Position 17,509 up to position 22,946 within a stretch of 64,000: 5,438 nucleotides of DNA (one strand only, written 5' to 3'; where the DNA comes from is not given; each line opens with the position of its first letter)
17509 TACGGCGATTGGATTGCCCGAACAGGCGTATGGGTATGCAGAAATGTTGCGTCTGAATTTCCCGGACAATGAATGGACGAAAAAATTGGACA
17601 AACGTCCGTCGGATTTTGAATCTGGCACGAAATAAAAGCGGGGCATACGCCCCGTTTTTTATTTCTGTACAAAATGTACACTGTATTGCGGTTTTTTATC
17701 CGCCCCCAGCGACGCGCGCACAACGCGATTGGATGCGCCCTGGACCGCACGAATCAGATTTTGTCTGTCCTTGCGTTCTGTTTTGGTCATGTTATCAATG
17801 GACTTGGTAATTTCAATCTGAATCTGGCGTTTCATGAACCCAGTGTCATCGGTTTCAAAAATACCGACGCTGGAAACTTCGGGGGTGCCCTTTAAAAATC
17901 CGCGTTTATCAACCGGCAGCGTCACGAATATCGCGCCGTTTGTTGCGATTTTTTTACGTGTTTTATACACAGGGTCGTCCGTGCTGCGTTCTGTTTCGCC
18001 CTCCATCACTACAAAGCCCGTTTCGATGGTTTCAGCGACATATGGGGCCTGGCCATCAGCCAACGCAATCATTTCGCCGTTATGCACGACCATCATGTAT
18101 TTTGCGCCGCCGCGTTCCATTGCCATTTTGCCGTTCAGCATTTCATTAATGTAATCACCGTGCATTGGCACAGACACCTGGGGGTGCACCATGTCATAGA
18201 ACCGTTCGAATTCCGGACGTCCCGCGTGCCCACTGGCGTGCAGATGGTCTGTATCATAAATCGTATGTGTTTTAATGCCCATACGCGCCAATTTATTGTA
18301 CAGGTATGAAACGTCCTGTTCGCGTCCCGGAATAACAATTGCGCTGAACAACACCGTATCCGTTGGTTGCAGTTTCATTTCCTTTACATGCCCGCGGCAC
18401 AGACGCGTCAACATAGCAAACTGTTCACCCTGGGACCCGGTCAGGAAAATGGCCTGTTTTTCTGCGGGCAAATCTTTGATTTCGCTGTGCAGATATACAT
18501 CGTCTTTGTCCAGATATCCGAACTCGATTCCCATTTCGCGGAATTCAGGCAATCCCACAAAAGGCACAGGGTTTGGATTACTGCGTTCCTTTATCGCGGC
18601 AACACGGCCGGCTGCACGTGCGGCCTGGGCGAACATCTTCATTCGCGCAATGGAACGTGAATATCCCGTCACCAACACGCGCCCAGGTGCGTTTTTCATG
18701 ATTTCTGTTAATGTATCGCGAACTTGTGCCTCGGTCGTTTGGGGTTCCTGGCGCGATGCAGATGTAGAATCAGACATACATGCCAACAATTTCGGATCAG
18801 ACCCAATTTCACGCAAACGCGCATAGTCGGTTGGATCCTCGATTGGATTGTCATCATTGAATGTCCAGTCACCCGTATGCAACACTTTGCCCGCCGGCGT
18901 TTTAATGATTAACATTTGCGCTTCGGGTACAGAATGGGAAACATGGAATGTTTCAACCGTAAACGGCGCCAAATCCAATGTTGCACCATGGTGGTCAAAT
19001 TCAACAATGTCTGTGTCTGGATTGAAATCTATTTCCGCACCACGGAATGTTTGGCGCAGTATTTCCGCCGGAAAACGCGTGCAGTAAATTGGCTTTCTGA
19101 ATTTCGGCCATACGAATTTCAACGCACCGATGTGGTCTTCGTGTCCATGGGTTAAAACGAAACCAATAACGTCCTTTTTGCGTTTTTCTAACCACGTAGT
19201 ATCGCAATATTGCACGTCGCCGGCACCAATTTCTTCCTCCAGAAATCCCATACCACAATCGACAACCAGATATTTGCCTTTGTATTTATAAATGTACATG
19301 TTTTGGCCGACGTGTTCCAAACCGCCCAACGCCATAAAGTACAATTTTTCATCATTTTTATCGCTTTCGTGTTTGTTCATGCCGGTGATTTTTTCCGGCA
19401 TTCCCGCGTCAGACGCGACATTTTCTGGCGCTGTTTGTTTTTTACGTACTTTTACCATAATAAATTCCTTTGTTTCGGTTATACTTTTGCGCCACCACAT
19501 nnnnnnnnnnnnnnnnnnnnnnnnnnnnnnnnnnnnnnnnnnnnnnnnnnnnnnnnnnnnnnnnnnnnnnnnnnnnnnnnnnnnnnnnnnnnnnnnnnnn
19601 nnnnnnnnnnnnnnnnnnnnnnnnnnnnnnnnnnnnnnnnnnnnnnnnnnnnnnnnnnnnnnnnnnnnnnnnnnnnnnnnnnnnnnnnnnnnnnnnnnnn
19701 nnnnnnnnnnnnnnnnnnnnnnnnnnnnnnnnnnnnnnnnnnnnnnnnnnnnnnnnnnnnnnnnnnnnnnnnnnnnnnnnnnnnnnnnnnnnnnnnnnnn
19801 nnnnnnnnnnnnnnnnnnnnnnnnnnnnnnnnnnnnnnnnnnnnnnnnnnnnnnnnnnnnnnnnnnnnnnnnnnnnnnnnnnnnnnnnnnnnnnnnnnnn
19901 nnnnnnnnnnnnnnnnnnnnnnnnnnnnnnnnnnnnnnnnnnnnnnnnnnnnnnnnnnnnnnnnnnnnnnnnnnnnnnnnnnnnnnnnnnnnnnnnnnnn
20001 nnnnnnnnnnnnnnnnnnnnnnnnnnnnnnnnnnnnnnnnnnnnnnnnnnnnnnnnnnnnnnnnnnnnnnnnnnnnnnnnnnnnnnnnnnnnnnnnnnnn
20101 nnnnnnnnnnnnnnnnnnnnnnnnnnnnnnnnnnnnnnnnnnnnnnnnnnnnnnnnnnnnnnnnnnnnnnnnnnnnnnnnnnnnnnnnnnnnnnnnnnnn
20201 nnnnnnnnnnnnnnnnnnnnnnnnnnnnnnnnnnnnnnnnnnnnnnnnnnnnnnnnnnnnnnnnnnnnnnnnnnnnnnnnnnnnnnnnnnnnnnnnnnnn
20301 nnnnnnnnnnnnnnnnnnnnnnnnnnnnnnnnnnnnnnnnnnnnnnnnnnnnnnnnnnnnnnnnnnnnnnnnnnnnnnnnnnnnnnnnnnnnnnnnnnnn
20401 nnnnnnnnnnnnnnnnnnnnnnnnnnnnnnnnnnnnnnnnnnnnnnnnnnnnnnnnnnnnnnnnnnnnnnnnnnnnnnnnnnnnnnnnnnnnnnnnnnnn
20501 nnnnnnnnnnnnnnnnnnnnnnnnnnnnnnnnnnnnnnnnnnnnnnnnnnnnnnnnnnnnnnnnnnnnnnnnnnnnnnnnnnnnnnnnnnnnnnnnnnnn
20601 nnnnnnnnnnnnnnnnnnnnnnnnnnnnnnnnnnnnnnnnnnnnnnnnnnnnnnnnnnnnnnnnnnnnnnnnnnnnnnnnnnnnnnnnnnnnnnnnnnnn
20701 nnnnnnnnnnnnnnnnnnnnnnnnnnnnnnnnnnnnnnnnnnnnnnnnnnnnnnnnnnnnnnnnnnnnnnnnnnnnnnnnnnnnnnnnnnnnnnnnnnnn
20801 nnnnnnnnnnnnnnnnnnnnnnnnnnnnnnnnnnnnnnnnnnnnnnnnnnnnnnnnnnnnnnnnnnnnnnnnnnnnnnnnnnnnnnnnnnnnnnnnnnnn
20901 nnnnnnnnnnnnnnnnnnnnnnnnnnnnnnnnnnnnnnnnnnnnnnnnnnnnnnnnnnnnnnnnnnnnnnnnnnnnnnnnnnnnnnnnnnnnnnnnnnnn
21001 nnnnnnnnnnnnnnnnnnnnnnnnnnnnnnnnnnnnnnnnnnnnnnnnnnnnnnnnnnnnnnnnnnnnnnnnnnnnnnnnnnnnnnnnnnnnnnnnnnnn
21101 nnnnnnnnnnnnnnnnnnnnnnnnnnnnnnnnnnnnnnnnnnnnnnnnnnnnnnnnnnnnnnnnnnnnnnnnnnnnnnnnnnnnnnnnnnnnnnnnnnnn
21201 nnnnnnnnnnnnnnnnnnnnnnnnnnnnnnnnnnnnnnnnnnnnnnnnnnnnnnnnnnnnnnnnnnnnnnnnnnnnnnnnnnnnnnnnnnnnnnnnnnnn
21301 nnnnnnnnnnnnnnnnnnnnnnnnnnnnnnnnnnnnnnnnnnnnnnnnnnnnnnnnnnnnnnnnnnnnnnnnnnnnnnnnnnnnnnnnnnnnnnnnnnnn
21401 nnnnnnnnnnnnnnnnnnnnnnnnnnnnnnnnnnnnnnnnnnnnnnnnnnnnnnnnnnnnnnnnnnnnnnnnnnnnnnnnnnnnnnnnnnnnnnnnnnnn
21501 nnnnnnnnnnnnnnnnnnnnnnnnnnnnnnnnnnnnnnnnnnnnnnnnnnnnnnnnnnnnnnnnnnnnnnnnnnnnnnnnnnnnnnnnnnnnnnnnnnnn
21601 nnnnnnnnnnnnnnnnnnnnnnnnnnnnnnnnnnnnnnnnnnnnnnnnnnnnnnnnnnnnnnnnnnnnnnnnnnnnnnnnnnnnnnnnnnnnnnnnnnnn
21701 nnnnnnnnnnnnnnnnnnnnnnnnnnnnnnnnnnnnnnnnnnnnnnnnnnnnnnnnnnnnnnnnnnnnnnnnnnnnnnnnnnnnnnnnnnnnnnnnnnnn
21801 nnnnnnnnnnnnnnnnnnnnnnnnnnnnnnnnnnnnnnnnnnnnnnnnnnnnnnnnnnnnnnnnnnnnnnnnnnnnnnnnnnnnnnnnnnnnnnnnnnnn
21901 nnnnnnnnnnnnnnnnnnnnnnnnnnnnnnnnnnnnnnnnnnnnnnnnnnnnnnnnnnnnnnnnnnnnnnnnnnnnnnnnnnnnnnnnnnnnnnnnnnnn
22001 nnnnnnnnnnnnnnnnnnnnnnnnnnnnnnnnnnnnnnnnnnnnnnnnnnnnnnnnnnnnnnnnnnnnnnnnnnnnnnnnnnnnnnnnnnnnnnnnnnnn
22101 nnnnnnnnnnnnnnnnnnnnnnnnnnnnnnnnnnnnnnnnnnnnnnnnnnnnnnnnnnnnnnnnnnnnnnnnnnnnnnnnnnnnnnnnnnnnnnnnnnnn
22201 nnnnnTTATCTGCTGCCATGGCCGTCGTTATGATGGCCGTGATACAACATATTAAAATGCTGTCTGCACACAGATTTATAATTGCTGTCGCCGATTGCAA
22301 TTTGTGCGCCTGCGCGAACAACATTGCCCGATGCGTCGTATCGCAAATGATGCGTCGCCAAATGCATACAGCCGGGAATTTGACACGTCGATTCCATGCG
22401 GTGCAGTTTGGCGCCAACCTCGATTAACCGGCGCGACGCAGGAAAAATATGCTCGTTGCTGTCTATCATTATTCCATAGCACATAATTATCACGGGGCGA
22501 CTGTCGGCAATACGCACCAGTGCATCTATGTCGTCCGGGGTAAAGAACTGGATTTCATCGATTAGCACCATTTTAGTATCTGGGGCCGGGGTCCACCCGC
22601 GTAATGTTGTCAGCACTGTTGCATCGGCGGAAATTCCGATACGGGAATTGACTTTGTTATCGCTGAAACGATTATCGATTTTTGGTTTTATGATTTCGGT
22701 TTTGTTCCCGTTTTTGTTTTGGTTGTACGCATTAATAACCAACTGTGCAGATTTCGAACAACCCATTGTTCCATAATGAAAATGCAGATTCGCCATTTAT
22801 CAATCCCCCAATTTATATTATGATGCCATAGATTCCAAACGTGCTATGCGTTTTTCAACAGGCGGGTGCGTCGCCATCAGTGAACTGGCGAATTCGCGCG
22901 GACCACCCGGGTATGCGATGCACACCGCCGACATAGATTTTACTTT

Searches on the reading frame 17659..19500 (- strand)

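Call 61: search_protein_families(library=pfam, proteins=[window:17659-19500:-], max_evalue=0.001)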
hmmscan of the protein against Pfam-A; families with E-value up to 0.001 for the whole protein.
window:17659-19500:- (613 aa): 5 families
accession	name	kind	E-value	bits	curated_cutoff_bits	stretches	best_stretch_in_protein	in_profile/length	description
PF22505.1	RNase_J_b_CASP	-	5.8e-21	75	27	1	273-404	2-126/126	Ribonuclease J, beta-CASP domain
PF00753.33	Lactamase_B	-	7.8e-14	52.5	22.7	1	65-223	5-161/196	Metallo-beta-lactamase superfamily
PF12706.13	Lactamase_B_2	-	4.2e-09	36.7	27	1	79-214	4-145/200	Beta-lactamase superfamily domain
PF17770.6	RNase_J_C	-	5.1e-07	31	23.8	1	513-597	3-88/102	Ribonuclease J C-terminal domain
PF07521.17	RMMBL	-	5.6e-05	23.5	21.6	0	420-450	11-42/63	Zn-dependent metallo-hydrolase RNA specificity domain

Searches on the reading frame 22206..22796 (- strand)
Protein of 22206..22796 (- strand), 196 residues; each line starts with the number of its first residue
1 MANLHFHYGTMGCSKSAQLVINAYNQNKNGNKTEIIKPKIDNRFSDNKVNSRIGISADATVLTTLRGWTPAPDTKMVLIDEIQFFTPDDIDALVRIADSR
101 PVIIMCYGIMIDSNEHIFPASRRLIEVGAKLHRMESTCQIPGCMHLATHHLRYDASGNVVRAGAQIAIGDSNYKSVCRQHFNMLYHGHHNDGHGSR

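Call 3: search_protein_families(library=pfam, proteins=[window:22206-22796:-], max_evalue=0.1)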
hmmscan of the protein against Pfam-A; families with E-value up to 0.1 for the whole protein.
window:22206-22796:- (196 aa): 2 families
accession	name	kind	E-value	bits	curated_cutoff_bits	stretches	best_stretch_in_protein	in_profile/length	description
PF00265.24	TK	-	1.4e-29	103.6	20.6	1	3-181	2-176/176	Thymidine kinase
PF24906.1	Zf_WRKY19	-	0.037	14.3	27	0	138-147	4-13/24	WRKY19 zinc finger domain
